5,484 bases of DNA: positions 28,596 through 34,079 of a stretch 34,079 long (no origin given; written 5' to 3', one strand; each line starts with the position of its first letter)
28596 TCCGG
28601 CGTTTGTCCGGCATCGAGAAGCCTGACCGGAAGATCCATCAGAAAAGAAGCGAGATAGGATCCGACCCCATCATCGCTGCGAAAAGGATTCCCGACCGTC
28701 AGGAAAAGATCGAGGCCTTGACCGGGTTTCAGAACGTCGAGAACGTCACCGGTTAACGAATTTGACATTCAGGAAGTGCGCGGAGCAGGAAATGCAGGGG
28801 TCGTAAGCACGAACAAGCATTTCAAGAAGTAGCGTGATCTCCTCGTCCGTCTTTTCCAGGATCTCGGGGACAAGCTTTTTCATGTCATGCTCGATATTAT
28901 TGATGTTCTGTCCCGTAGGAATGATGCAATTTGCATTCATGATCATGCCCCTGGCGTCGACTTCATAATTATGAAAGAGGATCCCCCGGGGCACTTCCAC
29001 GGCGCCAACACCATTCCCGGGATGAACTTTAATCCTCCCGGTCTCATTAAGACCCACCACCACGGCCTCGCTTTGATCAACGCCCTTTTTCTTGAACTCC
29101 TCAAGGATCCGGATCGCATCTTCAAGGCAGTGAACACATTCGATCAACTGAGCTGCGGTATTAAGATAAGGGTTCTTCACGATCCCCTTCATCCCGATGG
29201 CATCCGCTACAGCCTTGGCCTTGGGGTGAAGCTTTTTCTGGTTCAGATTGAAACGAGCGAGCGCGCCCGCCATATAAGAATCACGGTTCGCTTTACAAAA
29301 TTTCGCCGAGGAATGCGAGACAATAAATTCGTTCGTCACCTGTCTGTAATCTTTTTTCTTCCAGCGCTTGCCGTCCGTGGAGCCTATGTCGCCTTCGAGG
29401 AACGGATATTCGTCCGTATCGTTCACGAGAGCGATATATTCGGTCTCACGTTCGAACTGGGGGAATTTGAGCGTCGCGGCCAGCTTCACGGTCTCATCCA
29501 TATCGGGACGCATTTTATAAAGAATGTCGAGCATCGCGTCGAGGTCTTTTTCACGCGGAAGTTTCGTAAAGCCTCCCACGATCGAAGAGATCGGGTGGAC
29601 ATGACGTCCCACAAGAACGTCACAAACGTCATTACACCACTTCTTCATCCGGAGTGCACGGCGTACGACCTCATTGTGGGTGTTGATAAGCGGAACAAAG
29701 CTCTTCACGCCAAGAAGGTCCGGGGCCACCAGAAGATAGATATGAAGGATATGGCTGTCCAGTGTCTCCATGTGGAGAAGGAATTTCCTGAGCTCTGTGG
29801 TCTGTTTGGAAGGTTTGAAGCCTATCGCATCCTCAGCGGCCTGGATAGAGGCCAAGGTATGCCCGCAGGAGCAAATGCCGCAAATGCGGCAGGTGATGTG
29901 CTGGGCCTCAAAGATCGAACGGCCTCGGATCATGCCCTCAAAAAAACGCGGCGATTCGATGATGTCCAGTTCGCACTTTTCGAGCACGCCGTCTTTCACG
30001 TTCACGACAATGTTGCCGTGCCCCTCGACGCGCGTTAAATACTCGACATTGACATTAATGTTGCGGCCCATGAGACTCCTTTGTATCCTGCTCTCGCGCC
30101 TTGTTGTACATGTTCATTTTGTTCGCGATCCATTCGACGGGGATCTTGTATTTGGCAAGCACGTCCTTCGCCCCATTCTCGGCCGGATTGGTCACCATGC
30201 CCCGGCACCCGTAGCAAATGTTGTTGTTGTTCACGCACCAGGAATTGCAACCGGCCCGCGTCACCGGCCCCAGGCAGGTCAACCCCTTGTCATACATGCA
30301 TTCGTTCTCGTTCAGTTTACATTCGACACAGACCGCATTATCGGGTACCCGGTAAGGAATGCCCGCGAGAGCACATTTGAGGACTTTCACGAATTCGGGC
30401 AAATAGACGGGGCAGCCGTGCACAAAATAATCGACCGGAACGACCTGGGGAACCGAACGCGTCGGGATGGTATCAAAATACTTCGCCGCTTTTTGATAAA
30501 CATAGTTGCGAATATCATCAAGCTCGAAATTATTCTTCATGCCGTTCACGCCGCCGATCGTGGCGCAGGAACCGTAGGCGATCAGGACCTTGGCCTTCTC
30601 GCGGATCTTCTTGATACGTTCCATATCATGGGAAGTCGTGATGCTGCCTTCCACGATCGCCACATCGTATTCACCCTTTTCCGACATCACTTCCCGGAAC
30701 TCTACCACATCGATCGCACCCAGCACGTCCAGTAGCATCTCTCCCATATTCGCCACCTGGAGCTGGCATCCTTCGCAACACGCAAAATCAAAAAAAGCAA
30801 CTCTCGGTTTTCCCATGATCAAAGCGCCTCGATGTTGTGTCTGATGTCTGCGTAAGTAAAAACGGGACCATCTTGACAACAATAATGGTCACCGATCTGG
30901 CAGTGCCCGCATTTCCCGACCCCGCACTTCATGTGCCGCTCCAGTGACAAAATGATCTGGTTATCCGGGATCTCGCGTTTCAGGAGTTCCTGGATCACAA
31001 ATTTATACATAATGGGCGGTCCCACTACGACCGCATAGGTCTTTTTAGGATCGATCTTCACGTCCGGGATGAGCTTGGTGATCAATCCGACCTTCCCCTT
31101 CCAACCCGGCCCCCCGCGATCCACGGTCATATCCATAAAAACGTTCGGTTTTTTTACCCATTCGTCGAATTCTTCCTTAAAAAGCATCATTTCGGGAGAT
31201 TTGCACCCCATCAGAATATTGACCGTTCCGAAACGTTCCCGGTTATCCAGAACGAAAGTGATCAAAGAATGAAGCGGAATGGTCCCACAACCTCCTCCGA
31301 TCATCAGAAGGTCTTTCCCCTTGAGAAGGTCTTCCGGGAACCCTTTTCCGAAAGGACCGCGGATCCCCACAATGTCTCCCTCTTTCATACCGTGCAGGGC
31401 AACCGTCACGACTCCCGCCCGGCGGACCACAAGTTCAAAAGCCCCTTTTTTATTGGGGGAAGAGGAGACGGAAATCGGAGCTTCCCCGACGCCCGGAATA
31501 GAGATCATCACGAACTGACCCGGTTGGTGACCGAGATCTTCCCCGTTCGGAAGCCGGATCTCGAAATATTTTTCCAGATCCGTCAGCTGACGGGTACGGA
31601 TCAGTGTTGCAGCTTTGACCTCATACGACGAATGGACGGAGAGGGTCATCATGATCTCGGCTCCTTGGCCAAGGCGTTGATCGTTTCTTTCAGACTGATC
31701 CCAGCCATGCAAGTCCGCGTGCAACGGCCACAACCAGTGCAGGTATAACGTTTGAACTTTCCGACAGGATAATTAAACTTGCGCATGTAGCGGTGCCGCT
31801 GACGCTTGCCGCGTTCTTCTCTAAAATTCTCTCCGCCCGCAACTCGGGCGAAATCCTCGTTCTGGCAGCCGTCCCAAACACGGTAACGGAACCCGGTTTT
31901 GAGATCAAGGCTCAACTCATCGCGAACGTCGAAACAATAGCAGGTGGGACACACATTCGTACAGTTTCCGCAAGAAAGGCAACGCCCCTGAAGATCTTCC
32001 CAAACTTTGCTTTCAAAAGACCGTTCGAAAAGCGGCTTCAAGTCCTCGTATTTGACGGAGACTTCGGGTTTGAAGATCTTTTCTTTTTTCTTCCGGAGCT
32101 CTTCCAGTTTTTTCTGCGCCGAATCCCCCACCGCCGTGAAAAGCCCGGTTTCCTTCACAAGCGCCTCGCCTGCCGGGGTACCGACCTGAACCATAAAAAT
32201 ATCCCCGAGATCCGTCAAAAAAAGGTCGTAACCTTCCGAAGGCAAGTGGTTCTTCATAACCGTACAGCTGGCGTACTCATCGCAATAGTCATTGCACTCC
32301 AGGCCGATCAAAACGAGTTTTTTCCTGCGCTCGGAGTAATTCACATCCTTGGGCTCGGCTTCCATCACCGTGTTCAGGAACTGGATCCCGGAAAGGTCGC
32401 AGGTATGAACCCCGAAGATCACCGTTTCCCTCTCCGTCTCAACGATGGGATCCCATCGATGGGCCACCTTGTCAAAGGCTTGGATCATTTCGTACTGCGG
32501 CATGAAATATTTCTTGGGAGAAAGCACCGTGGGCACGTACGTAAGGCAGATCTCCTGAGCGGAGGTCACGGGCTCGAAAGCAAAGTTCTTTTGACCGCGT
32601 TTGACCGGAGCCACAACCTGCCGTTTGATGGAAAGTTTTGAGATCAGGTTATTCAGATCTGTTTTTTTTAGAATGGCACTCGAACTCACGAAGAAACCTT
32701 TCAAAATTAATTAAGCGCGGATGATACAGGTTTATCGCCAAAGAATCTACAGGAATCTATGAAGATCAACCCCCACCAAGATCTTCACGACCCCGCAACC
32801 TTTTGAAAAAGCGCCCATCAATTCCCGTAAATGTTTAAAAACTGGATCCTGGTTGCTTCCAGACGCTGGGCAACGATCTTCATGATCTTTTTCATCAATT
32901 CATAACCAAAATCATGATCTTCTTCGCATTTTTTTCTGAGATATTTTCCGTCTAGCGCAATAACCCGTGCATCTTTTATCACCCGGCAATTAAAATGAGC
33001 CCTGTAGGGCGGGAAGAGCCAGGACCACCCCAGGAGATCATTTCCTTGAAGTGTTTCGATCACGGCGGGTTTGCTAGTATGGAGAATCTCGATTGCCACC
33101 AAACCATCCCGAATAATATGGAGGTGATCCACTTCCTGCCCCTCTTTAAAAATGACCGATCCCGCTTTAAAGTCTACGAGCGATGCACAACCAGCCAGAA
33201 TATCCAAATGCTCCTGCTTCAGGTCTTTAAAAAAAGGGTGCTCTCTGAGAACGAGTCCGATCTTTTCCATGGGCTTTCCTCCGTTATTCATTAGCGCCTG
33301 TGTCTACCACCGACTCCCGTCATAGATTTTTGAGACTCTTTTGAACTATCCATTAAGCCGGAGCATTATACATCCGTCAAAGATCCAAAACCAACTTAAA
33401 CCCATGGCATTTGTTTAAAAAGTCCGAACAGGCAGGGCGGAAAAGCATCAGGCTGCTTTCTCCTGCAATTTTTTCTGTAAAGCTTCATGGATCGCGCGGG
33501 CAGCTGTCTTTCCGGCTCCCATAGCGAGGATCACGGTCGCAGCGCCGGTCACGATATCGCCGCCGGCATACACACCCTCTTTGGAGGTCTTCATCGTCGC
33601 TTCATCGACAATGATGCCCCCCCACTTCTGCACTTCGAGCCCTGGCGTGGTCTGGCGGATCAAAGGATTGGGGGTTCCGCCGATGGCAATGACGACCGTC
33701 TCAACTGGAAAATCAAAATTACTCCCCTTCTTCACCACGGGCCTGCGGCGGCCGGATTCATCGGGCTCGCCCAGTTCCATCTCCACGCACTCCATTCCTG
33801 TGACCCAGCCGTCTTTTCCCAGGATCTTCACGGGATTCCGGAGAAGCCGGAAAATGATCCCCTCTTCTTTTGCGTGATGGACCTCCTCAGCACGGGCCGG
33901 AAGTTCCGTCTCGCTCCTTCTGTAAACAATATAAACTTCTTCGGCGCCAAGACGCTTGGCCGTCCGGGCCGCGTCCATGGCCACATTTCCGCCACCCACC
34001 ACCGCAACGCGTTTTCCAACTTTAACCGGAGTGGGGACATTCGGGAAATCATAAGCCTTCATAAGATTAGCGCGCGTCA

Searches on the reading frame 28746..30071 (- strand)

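Call 30: search_protein_families(library=pfam, proteins=[window:28746-30071:-], max_evalue=0.00001)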
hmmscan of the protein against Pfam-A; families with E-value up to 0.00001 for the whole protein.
window:28746-30071:- (441 aa): 1 family
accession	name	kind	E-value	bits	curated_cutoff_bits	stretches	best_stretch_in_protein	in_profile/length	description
PF00374.24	NiFeSe_Hases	-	4e-31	109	25.8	2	42-124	1-83/508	Nickel-dependent hydrogenase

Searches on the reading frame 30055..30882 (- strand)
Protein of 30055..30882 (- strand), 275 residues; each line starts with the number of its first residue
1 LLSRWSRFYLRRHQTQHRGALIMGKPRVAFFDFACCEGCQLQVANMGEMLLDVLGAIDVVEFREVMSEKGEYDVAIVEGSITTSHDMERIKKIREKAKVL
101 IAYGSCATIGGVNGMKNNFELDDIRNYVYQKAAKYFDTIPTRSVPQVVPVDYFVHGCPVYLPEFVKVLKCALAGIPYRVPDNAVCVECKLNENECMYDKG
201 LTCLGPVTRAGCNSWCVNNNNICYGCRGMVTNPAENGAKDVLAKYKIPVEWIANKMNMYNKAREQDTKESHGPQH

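Call 30: search_protein_families(library=pfam, proteins=[window:30055-30882:-], max_evalue=0.00001)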
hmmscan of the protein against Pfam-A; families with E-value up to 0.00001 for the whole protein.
window:30055-30882:- (275 aa): 1 family
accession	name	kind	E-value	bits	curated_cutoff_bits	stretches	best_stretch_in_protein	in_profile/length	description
PF01058.29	Oxidored_q6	-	5.9e-27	94.4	27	1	36-168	1-125/128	NADH ubiquinone oxidoreductase, 20 Kd subunit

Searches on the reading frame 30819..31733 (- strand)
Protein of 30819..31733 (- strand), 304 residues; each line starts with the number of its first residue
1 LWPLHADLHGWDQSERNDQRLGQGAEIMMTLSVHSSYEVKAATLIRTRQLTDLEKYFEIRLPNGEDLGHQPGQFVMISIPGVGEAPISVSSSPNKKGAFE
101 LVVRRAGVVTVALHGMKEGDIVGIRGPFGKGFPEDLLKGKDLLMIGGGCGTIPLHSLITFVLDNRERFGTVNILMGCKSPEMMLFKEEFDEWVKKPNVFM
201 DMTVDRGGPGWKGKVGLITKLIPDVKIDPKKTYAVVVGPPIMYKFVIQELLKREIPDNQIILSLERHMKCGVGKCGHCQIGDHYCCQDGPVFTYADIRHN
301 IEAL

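Call 30: search_protein_families(library=pfam, proteins=[window:30819-31733:-], max_evalue=0.00001)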
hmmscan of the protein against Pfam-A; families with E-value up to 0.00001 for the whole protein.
window:30819-31733:- (304 aa): 3 families
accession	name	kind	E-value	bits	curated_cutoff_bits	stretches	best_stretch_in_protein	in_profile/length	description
PF00175.26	NAD_binding_1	-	1.4e-12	48.7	22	1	144-246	1-107/109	Oxidoreductase NAD-binding domain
PF00970.30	FAD_binding_6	-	6.1e-10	39.8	21.1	1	43-130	3-96/99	Oxidoreductase FAD-binding domain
PF10418.14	DHODB_Fe-S_bind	-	8.9e-10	38.6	23.9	1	265-297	1-40/41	Iron-sulfur cluster binding domain of dihydroorotate dehydrogenase B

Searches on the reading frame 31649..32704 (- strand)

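Call 30: search_protein_families(library=pfam, proteins=[window:31649-32704:-], max_evalue=0.00001)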
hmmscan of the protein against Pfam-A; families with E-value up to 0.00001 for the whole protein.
window:31649-32704:- (351 aa): 5 families
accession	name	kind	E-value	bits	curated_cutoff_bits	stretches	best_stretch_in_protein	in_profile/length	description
PF17179.9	Fer4_22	-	1.9e-30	106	27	1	241-336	1-95/95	4Fe-4S dicluster domain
PF12797.12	Fer4_2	-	3.6e-07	30.1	24.5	0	239-254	7-22/22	4Fe-4S binding domain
PF12838.12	Fer4_7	-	6.5e-07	30.2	27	0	233-254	29-50/52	4Fe-4S dicluster domain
PF13187.11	Fer4_9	-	1.1e-06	29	27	0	234-254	34-49/52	4Fe-4S dicluster domain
PF13237.11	Fer4_10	-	4.5e-06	26.9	25.5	0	240-332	7-52/53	4Fe-4S dicluster domain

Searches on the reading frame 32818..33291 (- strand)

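Call 30: search_protein_families(library=pfam, proteins=[window:32818-33291:-], max_evalue=0.00001)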
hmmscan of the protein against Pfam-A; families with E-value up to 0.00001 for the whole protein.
window:32818-33291:- (157 aa): 1 family
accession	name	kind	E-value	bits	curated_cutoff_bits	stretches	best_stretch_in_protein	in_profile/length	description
PF00027.35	cNMP_binding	-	5.3e-13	49.2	27.5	1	39-125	2-89/89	Cyclic nucleotide-binding domain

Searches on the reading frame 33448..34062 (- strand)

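Call 30: search_protein_families(library=pfam, proteins=[window:33448-34062:-], max_evalue=0.00001)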
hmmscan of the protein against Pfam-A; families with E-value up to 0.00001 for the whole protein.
window:33448-34062:- (204 aa): 3 families
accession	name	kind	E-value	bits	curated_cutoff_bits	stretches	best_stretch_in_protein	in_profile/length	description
PF07992.20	Pyr_redox_2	-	3e-25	89.7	26.1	1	14-184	140-291/291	Pyridine nucleotide-disulphide oxidoreductase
PF13738.12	Pyr_redox_3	-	9.7e-08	32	30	1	16-168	164-305/305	Pyridine nucleotide-disulphide oxidoreductase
PF00070.33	Pyr_redox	-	2.1e-07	31.8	22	1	18-88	1-75/82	Pyridine nucleotide-disulphide oxidoreductase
